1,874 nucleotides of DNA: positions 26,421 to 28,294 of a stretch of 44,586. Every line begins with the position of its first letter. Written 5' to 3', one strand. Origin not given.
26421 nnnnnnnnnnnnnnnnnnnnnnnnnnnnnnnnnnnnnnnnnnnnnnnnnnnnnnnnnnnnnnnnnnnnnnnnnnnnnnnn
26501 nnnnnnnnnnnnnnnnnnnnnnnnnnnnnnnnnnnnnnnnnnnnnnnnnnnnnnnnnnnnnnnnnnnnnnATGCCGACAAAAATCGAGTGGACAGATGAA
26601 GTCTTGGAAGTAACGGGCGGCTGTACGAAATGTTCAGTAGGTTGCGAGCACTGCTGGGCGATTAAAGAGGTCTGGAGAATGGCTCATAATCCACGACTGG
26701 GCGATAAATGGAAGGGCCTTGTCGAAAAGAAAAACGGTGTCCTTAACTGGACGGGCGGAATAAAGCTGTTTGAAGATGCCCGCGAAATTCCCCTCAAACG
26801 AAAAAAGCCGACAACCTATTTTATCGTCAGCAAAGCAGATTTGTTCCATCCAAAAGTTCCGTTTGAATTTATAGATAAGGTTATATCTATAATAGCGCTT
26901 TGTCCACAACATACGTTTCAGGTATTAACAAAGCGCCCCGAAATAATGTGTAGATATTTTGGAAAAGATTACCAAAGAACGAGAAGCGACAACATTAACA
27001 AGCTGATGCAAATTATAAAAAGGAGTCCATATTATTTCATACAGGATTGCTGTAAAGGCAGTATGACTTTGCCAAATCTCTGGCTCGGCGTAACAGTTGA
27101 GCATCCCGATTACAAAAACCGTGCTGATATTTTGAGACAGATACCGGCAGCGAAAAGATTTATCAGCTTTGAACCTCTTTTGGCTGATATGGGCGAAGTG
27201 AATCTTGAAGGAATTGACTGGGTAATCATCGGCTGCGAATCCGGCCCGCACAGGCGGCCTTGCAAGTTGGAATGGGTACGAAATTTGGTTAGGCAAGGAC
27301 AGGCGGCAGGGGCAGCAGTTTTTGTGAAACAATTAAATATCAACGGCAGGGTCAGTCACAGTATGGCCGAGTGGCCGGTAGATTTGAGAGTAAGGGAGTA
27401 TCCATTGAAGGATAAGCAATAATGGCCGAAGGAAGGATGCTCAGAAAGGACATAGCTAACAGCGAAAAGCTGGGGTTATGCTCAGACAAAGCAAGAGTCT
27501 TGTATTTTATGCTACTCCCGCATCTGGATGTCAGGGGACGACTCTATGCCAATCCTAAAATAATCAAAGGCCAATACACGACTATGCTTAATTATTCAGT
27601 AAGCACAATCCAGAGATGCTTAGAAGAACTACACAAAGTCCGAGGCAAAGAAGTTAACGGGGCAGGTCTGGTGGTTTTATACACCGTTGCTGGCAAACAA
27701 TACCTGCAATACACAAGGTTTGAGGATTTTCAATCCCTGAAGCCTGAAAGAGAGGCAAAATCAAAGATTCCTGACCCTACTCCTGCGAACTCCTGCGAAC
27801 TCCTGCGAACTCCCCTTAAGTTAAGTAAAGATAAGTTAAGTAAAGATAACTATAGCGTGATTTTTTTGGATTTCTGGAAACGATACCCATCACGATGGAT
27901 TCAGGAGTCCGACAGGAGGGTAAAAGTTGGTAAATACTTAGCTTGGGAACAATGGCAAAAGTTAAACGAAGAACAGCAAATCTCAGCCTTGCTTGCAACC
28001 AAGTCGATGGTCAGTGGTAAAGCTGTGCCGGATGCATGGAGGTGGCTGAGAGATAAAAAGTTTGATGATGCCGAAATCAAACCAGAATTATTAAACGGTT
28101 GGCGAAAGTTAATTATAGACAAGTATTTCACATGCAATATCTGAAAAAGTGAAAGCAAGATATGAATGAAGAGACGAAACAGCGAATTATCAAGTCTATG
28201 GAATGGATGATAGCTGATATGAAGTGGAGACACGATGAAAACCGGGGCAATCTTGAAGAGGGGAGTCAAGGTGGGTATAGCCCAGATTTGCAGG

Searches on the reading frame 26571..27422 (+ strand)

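Call 8: search_protein_families(library=phrogs, proteins=[window:26571-27422:+], max_evalue=0.001)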
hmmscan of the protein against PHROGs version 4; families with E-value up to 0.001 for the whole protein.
window:26571-27422:+ (283 aa): 1 family
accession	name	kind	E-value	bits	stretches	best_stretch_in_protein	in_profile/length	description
phrog_2045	-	unknown function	6.3e-65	220.5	1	3-268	5-244/299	-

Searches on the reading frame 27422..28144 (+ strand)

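Call 8: search_protein_families(library=phrogs, proteins=[window:27422-28144:+], max_evalue=0.001)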
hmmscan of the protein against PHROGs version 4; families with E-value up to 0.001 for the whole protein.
window:27422-28144:+ (240 aa): 4 families
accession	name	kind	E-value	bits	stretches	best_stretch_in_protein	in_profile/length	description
phrog_1408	-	DNA, RNA and nucleotide metabolism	6.9e-11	43.1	1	14-122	14-116/302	replication initiation protein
phrog_16167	-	DNA, RNA and nucleotide metabolism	5.9e-06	27.2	1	1-121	1-109/315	replication initiation protein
phrog_2149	-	DNA, RNA and nucleotide metabolism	3.1e-05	24.9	1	76-124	72-120/289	replication initiation protein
phrog_17247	-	unknown function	0.0002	21.8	1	1-124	1-112/295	-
